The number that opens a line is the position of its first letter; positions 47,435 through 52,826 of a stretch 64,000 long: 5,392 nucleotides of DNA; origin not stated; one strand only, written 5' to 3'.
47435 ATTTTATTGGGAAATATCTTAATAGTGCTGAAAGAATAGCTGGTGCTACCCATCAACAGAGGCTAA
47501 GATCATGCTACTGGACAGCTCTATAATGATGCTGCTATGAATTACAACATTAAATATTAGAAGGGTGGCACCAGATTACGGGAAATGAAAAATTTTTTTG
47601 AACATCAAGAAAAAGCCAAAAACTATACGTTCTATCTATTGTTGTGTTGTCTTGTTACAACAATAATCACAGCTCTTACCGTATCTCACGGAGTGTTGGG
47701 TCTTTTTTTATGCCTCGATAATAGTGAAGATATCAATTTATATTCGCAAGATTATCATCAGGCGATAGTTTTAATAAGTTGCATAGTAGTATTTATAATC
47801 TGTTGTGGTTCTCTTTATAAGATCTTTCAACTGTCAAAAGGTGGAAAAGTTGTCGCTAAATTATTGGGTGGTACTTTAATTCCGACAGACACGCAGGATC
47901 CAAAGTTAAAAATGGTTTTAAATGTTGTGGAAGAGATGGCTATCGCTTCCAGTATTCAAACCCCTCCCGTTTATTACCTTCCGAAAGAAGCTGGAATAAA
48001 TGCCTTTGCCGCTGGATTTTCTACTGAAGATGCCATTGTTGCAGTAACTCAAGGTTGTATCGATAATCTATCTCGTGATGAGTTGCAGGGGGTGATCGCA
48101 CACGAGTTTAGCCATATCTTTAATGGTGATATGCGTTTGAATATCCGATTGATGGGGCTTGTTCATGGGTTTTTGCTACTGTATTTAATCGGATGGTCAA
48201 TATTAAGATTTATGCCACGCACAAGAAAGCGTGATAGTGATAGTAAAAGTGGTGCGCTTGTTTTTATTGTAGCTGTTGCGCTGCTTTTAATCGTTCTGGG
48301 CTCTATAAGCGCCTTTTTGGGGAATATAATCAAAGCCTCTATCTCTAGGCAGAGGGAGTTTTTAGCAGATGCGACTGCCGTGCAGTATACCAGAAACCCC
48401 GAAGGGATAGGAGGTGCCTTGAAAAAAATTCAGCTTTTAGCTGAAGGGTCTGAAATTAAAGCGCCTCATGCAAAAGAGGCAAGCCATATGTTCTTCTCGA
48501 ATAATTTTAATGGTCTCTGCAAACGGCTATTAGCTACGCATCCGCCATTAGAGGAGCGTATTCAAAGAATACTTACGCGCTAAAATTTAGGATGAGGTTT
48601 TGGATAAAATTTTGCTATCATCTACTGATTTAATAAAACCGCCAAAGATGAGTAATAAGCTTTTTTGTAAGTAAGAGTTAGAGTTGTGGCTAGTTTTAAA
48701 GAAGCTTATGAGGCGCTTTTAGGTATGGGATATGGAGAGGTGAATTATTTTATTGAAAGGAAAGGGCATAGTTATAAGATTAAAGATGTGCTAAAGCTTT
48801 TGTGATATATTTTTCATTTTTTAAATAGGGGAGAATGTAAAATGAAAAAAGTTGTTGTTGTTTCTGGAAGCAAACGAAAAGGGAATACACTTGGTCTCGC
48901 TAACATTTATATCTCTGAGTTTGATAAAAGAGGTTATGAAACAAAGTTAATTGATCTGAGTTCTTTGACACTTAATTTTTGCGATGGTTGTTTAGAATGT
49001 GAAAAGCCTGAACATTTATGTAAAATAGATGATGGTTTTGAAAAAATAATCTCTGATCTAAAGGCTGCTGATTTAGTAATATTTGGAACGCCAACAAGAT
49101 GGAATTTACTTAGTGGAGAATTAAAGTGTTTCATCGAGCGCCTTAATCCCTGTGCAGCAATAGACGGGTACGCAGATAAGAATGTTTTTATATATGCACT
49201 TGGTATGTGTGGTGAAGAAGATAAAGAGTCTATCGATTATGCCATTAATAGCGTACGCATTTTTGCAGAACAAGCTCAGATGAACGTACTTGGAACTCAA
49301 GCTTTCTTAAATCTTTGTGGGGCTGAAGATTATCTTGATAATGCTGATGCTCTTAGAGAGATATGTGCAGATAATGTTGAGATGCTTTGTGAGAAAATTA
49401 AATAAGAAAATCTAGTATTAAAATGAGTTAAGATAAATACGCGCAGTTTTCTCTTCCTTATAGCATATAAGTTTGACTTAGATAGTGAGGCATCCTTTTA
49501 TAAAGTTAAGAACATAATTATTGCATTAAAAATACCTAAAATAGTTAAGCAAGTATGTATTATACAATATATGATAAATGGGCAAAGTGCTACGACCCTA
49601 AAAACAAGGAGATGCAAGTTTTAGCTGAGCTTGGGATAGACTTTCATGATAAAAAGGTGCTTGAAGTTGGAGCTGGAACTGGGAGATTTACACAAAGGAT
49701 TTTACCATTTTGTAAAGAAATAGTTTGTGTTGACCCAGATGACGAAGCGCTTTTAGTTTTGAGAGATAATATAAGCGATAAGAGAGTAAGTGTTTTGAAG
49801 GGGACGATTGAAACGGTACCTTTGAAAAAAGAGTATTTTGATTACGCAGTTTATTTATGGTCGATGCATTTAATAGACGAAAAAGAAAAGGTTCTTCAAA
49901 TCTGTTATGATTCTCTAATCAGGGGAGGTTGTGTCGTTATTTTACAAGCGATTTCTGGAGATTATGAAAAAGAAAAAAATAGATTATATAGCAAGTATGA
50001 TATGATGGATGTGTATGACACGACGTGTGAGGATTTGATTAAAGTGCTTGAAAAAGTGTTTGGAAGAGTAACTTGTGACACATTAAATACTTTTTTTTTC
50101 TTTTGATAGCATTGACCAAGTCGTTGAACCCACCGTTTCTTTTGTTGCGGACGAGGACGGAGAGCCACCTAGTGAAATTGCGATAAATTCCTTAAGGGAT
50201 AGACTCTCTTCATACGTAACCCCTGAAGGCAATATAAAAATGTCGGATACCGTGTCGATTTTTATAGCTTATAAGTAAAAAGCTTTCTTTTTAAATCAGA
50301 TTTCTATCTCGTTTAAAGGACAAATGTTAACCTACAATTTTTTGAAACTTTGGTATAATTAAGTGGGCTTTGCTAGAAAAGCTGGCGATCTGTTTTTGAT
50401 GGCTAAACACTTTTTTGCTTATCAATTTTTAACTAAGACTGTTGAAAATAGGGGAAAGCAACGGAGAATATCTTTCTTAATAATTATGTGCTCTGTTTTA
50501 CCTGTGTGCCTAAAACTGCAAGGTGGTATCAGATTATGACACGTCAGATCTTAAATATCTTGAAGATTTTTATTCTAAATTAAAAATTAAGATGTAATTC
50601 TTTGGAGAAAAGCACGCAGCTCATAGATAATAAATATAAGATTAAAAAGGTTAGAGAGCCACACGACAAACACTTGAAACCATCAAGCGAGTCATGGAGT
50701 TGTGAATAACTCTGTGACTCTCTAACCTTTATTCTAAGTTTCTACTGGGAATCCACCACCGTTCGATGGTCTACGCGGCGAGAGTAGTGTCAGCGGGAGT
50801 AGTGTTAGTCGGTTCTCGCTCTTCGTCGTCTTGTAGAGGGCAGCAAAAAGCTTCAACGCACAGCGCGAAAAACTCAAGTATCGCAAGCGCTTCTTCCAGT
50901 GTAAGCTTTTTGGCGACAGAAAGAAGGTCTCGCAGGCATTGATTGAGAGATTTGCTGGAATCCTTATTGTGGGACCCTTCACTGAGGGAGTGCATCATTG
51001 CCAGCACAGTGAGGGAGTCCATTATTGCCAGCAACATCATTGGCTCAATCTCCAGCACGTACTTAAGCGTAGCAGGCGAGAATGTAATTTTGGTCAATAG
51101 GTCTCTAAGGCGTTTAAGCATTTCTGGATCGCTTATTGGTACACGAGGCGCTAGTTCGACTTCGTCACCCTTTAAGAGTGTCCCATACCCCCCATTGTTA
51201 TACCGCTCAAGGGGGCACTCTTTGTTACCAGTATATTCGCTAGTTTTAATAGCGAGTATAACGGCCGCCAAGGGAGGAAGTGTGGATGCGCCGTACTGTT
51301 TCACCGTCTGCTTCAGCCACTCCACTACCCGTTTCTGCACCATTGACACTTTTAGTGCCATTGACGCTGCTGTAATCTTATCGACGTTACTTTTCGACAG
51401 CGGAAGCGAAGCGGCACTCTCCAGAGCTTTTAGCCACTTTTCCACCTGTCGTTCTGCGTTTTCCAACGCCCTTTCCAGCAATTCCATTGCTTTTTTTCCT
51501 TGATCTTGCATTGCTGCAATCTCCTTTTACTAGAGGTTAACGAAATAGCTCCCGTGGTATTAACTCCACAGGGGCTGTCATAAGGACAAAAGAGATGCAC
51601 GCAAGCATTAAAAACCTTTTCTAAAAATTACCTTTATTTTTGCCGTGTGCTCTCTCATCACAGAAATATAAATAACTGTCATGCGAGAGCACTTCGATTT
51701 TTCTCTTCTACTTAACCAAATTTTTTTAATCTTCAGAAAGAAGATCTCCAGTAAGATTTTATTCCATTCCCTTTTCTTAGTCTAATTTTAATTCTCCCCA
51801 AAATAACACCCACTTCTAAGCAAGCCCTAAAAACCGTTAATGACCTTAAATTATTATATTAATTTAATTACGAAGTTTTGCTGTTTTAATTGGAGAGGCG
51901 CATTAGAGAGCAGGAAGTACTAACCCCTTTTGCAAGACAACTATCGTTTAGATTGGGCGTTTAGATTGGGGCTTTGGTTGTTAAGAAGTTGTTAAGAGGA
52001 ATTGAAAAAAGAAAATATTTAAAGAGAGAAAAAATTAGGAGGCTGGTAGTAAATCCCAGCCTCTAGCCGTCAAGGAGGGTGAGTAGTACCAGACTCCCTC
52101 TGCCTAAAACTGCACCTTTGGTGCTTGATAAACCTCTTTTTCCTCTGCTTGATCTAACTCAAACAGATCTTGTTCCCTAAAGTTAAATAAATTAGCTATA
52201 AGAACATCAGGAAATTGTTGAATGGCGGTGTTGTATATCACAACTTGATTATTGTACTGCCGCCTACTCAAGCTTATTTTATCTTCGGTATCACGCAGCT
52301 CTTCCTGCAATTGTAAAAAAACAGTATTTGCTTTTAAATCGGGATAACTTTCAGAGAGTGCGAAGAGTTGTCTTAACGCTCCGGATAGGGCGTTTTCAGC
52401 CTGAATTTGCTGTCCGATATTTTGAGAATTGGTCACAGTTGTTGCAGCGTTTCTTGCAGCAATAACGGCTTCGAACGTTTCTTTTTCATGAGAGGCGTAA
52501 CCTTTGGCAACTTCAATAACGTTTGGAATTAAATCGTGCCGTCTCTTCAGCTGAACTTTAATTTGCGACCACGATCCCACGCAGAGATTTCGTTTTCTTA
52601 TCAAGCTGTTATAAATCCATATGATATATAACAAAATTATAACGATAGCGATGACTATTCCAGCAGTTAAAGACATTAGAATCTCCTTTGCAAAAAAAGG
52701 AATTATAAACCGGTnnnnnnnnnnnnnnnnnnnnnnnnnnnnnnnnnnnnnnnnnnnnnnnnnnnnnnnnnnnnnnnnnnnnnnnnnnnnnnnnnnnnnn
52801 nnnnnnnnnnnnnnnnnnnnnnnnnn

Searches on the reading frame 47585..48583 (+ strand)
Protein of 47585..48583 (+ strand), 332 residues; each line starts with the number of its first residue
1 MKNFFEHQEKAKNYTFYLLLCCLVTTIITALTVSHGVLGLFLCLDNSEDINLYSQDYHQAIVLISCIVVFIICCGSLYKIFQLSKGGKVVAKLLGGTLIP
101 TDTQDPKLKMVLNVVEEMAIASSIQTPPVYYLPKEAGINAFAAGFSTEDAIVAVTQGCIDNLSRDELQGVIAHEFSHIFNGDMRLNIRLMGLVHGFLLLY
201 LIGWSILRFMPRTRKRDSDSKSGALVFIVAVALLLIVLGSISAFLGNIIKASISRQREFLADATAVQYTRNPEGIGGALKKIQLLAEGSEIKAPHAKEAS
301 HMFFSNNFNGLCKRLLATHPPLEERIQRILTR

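Call 54: search_protein_families(library=pfam, proteins=[window:47585-48583:+], max_evalue=0.001)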
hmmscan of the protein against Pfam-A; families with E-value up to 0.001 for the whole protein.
window:47585-48583:+ (332 aa): 1 family
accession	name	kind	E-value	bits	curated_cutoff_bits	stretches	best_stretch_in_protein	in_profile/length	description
PF01435.24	Peptidase_M48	-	4.4e-29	102.1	20.3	1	112-330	8-183/186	Peptidase family M48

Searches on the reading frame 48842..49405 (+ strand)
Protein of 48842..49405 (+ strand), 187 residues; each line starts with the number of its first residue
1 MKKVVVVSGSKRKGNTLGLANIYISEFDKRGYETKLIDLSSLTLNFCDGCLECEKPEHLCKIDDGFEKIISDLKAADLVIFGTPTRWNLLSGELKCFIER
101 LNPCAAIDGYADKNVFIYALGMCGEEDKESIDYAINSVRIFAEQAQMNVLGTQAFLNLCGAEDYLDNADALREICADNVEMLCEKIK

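Call 90: search_protein_families(library=pfam, proteins=[window:48842-49405:+], max_evalue=0.00001)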
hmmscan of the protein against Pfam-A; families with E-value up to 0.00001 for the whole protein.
window:48842-49405:+ (187 aa): 2 families
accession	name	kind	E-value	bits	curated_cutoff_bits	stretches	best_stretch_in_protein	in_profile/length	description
PF03358.20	FMN_red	-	2.1e-18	66.8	24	1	3-125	2-119/152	NADPH-dependent FMN reductase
PF02525.22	Flavodoxin_2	-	9e-10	39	27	1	2-163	1-183/198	Flavodoxin-like fold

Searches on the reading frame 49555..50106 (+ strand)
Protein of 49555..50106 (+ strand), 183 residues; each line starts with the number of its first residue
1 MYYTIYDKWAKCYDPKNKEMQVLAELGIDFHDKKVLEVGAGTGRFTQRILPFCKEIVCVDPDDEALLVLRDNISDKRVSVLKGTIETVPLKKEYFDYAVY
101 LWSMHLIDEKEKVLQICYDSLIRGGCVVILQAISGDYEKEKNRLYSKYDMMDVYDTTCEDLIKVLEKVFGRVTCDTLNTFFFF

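Call 90: search_protein_families(library=pfam, proteins=[window:49555-50106:+], max_evalue=0.00001)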
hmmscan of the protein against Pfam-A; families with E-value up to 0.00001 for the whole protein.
window:49555-50106:+ (183 aa): 4 families
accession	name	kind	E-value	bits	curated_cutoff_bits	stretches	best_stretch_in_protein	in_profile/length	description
PF08241.18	Methyltransf_11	-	4.7e-15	56.4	21.2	1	36-129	1-95/95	Methyltransferase domain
PF13649.12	Methyltransf_25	-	3.5e-13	50.5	27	1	35-125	1-97/97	Methyltransferase domain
PF08242.18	Methyltransf_12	-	1.6e-10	42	30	1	36-126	1-97/98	Methyltransferase domain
PF13847.12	Methyltransf_31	-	1.9e-07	31.3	27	1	32-130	4-110/145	Methyltransferase domain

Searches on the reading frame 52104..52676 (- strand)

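Call 90: search_protein_families(library=pfam, proteins=[window:52104-52676:-], max_evalue=0.00001)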
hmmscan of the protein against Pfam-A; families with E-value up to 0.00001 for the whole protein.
window:52104-52676:- (190 aa): 1 family
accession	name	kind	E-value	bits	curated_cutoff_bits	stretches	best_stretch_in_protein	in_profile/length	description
PF04011.17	LemA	-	3.2e-56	189.7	26.2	1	35-190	1-149/149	LemA family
